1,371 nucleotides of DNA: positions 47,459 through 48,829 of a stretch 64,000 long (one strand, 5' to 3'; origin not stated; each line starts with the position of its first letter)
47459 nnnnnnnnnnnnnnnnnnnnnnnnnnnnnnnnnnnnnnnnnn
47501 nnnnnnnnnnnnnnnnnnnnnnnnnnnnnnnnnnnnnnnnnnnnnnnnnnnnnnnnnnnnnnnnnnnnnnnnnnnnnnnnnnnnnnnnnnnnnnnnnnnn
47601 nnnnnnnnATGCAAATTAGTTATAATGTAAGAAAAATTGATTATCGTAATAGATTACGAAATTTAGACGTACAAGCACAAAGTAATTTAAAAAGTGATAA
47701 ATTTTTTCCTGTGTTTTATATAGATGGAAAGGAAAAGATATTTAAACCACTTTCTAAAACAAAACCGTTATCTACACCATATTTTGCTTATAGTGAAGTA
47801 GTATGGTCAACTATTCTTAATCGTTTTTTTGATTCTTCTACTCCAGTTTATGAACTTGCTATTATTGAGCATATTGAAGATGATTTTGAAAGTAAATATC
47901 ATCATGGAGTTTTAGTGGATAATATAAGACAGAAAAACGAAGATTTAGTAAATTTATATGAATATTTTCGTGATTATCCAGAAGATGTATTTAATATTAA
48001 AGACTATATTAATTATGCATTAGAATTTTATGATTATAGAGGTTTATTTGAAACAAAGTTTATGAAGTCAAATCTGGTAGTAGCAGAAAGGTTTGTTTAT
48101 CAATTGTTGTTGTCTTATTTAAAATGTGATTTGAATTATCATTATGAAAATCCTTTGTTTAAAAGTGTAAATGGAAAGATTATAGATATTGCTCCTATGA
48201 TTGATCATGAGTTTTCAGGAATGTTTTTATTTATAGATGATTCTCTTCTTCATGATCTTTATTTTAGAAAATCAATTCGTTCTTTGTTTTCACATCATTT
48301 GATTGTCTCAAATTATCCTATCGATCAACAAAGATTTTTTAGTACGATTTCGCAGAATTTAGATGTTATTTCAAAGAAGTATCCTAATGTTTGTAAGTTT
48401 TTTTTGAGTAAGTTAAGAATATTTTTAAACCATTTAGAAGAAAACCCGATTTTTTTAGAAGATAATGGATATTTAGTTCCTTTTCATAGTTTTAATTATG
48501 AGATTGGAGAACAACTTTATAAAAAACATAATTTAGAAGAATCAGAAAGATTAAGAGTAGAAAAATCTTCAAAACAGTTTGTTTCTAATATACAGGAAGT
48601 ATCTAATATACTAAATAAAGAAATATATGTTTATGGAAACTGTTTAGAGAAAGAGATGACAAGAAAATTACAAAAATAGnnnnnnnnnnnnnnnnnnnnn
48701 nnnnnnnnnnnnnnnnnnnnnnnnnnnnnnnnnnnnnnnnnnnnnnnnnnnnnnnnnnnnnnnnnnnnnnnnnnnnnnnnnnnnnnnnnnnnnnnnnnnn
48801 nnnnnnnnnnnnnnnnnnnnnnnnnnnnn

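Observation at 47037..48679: Two-gene module of a miniature RelA/SpoT-domain protein and a kinase-like protein, inserted between rpsI and cwlD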

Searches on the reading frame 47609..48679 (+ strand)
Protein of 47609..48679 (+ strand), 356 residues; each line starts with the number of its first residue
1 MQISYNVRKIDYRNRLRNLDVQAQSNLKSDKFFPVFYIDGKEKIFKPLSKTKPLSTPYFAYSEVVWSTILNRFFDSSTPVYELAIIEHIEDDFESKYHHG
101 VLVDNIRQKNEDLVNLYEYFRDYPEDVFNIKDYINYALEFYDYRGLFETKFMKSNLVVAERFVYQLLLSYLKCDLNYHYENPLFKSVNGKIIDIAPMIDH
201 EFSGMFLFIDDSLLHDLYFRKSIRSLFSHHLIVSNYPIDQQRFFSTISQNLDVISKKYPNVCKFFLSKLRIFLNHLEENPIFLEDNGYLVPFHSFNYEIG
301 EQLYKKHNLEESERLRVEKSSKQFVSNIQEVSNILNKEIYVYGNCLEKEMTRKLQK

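Call 3: search_protein_families(library=pfam, proteins=[window:47609-48679:+], max_evalue=1)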
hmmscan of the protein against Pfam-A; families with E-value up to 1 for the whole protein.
window:47609-48679:+ (356 aa): 0 families

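Call 4: search_protein_families(library=ncbifam, proteins=[window:47609-48679:+], max_evalue=1)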
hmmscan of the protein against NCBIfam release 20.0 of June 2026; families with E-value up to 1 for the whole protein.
window:47609-48679:+ (356 aa): 0 families

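Call 5: search_protein_families(library=padloc, proteins=[window:47609-48679:+], max_evalue=1)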
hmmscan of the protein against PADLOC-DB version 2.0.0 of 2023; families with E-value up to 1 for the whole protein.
window:47609-48679:+ (356 aa): 0 families

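Call 8: find_homologous_proteins(query=window:47609-48676:+, max_evalue=0.001)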
Query window:47609-48676:+ (356 aa): 221 proteins with E <= 0.001 among 2069 candidates; the best 120 are listed.
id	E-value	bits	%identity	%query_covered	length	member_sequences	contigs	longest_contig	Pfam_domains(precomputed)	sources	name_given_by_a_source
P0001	4.1e-229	778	98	100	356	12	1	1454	-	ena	-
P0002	7.3e-187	639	80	100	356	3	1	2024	-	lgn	-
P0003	4.9e-163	561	71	100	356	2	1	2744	-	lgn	-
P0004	1.9e-143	496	65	100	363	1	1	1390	-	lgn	-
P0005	3.6e-140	485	63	100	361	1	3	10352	-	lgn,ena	-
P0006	2.2e-135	470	61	100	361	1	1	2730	-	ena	-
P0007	7.3e-135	468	60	100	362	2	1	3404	-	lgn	-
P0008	1.4e-133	464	60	100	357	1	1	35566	-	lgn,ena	-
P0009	4.4e-131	456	58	100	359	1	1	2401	-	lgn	-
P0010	3.9e-102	360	51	100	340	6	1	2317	-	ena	-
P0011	2.2e-101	358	49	100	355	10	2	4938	-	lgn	-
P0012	3.0e-101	357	50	100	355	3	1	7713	-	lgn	-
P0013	6.7e-101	356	49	100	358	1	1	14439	-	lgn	-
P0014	6.7e-101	356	50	100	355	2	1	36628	-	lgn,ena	-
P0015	7.8e-101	356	49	100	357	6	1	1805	-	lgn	-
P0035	2.1e-91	325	45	100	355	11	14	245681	-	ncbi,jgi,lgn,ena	-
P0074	2.7e-73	265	42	100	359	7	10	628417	-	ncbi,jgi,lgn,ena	-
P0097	5.3e-67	245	40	99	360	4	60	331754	-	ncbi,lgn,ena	-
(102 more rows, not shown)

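Call 14: find_encoding_contigs(protein=P0035, flank=5000, max_places=3)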
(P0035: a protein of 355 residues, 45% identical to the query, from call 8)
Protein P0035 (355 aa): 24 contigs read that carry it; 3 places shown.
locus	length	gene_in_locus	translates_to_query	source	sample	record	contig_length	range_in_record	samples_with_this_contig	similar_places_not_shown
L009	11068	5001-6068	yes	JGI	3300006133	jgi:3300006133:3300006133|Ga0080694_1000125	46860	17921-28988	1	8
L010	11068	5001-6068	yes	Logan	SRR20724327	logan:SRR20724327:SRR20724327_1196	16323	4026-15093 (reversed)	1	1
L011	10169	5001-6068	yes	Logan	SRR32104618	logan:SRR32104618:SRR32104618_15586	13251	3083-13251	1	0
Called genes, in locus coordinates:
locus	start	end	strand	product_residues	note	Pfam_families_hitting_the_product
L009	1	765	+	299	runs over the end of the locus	PF18075:FtsX_ECD, PF02687:FtsX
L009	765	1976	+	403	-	PF24161:CCDC39 (faint), PF13863:DUF4200 (faint), PF24568:CC_PcsB, PF01551:Peptidase_M23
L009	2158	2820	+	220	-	-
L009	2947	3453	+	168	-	-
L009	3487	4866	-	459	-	PF00933:Glyco_hydro_3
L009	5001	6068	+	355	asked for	-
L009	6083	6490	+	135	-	-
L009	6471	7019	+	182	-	PF00293:NUDIX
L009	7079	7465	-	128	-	-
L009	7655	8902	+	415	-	PF13353:Fer4_12 (weak), PF04055:Radical_SAM, PF00293:NUDIX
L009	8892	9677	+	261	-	PF13578:Methyltransf_24 (weak)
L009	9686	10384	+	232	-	PF04973:NMN_transporter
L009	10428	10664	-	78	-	PF13242:Hydrolase_like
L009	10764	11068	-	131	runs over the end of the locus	PF00702:Hydrolase (weak)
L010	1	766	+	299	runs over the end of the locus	PF18075:FtsX_ECD, PF02687:FtsX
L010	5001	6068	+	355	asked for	-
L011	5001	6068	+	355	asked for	-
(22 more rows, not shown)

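Call 15: find_encoding_contigs(protein=P0074, flank=5000, max_places=3)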
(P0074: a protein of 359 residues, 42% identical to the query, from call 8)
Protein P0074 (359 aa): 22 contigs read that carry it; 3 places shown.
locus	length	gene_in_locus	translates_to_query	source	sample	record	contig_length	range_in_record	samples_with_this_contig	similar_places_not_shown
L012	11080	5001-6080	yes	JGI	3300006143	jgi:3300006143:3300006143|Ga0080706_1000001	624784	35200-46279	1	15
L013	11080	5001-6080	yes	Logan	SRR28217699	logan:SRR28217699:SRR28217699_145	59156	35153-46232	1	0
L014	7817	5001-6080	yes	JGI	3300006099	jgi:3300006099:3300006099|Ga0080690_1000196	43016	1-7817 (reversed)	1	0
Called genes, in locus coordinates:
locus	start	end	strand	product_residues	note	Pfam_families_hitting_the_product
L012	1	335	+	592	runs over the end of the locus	PF00069:Pkinase, PF07714:PK_Tyr_Ser-Thr, PF03109:ABC1 (weak), PF03793:PASTA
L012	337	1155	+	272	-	PF16745:RsgA_N, PF03193:RsgA_GTPase, PF01926:MMR_HSR1 (weak)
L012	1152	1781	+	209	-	PF00834:Ribul_P_3_epim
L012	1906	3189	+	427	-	PF06541:ABC_trans_CmpB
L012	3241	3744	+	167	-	-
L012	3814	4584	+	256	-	-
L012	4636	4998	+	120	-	PF13811:DUF4186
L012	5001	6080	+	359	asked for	-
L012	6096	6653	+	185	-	PF03352:Adenine_glyco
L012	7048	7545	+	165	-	-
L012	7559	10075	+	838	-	PF00133:tRNA-synt_1, PF09334:tRNA-synt_1g, PF13603:tRNA-synt_1_2 (weak), PF09334:tRNA-synt_1g, PF00133:tRNA-synt_1, PF01406:tRNA-synt_1e (weak), PF08264:Anticodon_1, PF10458:Val_tRNA-synt_C (weak)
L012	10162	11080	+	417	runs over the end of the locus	-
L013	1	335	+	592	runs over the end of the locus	PF00069:Pkinase, PF07714:PK_Tyr_Ser-Thr, PF03109:ABC1 (weak), PF03793:PASTA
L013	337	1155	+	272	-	PF16745:RsgA_N, PF03193:RsgA_GTPase, PF01926:MMR_HSR1 (weak)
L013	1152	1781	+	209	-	PF00834:Ribul_P_3_epim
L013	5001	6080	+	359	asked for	-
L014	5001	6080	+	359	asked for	-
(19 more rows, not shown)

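Call 16: find_encoding_contigs(protein=P0097, flank=5000, max_places=3)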
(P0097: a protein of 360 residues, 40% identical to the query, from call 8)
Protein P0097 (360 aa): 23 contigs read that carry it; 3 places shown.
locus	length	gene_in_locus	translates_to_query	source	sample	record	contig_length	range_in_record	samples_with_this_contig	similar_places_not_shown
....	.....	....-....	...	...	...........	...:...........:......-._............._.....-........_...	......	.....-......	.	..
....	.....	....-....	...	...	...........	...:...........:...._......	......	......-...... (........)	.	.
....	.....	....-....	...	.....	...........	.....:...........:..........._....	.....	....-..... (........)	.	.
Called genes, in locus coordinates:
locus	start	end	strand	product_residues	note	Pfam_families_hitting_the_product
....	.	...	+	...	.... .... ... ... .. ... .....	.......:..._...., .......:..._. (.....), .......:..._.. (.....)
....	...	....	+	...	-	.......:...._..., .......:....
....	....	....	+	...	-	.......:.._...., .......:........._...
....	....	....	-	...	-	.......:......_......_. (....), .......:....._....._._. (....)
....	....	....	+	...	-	-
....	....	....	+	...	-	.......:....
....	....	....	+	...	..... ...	-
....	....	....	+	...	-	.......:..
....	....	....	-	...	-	-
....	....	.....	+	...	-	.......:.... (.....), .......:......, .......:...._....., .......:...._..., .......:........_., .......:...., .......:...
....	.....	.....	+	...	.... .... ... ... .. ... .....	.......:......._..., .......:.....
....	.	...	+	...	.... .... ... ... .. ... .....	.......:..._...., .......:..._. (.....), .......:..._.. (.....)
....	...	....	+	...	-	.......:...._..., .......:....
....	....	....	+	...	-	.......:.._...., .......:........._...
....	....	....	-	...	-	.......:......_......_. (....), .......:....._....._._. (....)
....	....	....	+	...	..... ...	-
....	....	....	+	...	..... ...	-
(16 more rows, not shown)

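Call 32: predict_structure(alignment_id=A2)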
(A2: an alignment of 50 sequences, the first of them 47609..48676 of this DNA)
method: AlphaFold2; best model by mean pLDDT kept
length: 356 residues; sequences in the alignment: 50
mean_pLDDT: 92.9   pTM: 0.92
mean pLDDT of the five models: 92.9, 92.4, 92.2, 91.9, 91.7
residues with pLDDT >= 90: 306; 70-90: 25; 50-70: 25; < 50: 0
segments of 3 or more residues with pLDDT < 50: none
pLDDT, mean of each block of 10 residues (from residue 1): 96 92 61 92 96 95 99 98 97 95 94 94 92 85 95 97 98 95 95 96 96 95 83 65 82 97 99 98 97 96 96 95 95 98 98 94
secondary structure, 60 per line:
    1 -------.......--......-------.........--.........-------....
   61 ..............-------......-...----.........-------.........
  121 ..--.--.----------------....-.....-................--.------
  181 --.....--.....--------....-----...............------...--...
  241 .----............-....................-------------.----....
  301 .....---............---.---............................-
elements in order: E8-11 E17-22 E30-38 E41-49 H57-74 E82-87 E96-104 E112-115 H116-122 H145-148 H150-154 H156-171 E183-187 E190-194 H212-226 H238-241 H246-257 H259-278 H297-305 H309-320 H328-355

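Call 34: search_solved_structures(query=A2, max_evalue=10, show_alignments=2)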
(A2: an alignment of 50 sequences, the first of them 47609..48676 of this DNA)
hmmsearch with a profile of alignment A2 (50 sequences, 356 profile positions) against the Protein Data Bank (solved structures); distinct sequences matched with E-value up to 10: 1.
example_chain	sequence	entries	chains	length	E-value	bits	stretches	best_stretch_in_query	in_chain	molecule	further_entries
2zdi_A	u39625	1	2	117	0.38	13.1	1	257-353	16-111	Prefoldin subunit beta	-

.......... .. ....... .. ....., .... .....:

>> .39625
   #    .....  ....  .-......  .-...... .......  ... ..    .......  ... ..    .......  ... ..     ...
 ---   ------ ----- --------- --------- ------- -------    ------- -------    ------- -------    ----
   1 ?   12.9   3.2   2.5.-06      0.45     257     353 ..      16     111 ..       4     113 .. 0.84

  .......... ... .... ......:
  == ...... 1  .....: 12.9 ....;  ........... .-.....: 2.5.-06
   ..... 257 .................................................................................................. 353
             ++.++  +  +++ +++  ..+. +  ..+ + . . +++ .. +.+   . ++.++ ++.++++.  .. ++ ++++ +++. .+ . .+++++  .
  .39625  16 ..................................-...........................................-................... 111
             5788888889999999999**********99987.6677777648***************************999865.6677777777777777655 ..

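Call 44: search_protein_families(library=pfam, alignment_id=A2, max_evalue=1)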
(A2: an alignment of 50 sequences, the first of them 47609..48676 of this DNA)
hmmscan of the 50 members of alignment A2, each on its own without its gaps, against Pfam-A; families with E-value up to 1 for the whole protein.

A. member 1, window:47609-48676:+ (356 aa): 0 families

B. families by the number of members that match (of 50 scanned): 38 families (the first 25 are shown)
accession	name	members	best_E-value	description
PF07804.18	HipA_C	6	0.03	HipA-like C-terminal domain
PF16734.10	Pilin_GH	3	0.029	Type IV pilin-like G and H, putative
PF10392.15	COG5_N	2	0.022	Conserved oligomeric Golgi complex subunit 5, N-terminal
PF04676.19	CwfJ_C_2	2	0.03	Protein similar to CwfJ C-terminus 2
PF00378.25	ECH_1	2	0.058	Enoyl-CoA hydratase/isomerase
PF22156.1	Thiaminase_I-like_N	2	0.17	Thiaminase I-like, N-terminal domain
PF07719.23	TPR_2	1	0.005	Tetratricopeptide repeat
PF03918.19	CcmH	1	0.0081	Cytochrome C biogenesis protein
PF03683.19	UPF0175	1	0.0082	Uncharacterised protein family (UPF0175)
PF14848.11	HU-DNA_bdg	1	0.034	DNA-binding domain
PF11019.14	DUF2608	1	0.039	Protein of unknown function (DUF2608)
PF02671.26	PAH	1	0.039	Paired amphipathic helix repeat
PF18587.6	PLL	1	0.049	PTX/LNS-Like (PLL) domain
PF12761.13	End3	1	0.051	Actin cytoskeleton-regulatory complex protein END3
PF20016.6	ThsA_Macro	1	0.061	Thoeris protein ThsA, Macro domain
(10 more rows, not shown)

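Call 71: find_related_loci(query=A2, collection=metagenome_contigs, flank=5000)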
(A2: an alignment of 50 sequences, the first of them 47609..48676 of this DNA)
Query A2 (356 aa) in metagenome_contigs; peptide patterns used: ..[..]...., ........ (x = any residue, [..] = any of these).
600 stretches matched a pattern (row limit reached: there are more); 234 encode a relative of the query (tblastn E <= 1e-3); the best 80 are kept; 80 distinct loci.
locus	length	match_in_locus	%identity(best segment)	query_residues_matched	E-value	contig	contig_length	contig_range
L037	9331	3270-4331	40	1-340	3e-78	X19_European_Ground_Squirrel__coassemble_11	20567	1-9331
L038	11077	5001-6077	41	1-356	1e-74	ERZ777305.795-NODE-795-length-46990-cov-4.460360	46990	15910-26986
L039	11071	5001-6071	40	1-350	6e-74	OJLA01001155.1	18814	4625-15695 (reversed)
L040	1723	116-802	46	1-228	1e-68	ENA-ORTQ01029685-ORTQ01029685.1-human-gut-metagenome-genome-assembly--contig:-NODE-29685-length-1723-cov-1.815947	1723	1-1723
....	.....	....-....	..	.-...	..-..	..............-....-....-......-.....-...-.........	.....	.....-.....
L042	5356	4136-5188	37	1-335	3e-64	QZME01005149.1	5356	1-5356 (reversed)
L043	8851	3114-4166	37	1-335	7e-64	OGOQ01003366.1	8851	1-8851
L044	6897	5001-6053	37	1-335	6e-64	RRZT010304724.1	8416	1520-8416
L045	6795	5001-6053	37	1-335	8e-64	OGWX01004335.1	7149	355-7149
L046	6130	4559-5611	37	1-335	1e-63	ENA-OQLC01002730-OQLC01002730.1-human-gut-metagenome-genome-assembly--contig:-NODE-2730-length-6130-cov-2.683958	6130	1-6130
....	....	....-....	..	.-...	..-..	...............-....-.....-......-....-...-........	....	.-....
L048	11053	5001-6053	37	1-335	9e-64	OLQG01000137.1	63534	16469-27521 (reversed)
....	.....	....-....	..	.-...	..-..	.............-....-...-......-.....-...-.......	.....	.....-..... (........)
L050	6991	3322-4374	37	1-335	4e-63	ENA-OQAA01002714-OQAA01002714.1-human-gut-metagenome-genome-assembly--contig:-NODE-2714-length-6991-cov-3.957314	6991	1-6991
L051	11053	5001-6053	37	1-335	3e-63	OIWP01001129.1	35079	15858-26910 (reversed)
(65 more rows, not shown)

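Call 79: find_encoding_contigs(protein=P0008, flank=6000, max_places=2)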
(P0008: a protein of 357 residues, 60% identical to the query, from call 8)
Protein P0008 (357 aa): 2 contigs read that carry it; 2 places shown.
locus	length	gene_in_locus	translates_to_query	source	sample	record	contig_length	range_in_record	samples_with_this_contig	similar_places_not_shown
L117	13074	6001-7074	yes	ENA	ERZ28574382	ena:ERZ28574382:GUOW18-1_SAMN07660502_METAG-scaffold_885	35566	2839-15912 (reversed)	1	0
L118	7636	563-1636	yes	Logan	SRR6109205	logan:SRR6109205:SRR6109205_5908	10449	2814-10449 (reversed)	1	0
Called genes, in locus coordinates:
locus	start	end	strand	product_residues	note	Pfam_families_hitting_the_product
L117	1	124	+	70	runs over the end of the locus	PF06257:VEG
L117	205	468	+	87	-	PF04026:SpoVG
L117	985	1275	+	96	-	PF07873:YabP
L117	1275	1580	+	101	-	-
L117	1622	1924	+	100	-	PF04977:DivIC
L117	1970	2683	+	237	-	PF00005:ABC_tran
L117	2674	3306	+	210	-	-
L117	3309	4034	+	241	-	PF01416:PseudoU_synth_1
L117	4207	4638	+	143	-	PF00572:Ribosomal_L13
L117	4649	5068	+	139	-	PF00380:Ribosomal_S9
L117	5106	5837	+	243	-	PF12686:DUF3800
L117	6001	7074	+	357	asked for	-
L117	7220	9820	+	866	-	PF00690:Cation_ATPase_N, PF00122:E1-E2_ATPase, PF00702:Hydrolase, PF13246:Cation_ATPase, PF00689:Cation_ATPase_C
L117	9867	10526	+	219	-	PF01520:Amidase_3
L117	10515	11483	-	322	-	PF00882:Zn_dep_PLPC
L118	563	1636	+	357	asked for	-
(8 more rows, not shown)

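Call 80: find_encoding_contigs(protein=P0005, flank=6000, max_places=2)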
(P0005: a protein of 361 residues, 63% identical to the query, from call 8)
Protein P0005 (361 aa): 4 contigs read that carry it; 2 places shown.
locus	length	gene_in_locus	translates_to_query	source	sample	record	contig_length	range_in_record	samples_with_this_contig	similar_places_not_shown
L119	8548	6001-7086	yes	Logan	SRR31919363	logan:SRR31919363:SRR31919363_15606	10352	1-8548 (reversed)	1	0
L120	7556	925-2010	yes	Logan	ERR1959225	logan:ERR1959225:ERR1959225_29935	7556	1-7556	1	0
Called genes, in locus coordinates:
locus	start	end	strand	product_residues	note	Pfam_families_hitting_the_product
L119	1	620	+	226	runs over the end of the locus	-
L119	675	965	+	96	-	PF07873:YabP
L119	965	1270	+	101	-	-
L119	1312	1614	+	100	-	PF04977:DivIC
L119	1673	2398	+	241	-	PF00005:ABC_tran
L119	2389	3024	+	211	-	-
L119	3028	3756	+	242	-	PF01416:PseudoU_synth_1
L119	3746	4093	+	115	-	-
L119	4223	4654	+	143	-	PF00572:Ribosomal_L13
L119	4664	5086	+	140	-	PF00380:Ribosomal_S9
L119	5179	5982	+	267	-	PF04055:Radical_SAM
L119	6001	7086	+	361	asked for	-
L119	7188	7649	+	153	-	-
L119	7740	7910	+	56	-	-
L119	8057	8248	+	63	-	-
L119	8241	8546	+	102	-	?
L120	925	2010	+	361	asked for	-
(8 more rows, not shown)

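Call 81: find_encoding_contigs(protein=P0014, flank=6000, max_places=2)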
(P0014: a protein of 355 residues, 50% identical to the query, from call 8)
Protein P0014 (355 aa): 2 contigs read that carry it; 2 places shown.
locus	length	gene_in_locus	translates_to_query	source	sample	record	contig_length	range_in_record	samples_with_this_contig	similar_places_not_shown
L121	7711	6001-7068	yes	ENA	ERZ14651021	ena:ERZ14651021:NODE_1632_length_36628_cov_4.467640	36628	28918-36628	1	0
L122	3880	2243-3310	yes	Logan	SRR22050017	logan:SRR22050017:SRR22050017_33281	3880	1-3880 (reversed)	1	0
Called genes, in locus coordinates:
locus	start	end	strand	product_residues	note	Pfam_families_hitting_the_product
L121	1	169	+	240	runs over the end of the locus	PF08241:Methyltransf_11, PF13649:Methyltransf_25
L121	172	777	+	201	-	PF13237:Fer4_10 (faint), PF12838:Fer4_7 (weak), PF00037:Fer4 (weak), PF00085:Thioredoxin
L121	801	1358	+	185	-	PF00561:Abhydrolase_1 (faint), PF06821:Ser_hydrolase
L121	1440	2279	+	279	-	-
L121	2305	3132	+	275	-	-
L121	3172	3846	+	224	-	PF03167:UDG (weak)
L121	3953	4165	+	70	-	PF09391:DUF2000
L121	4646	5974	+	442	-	-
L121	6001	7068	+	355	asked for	-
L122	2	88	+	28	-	?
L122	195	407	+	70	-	PF09391:DUF2000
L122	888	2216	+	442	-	-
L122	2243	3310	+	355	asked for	-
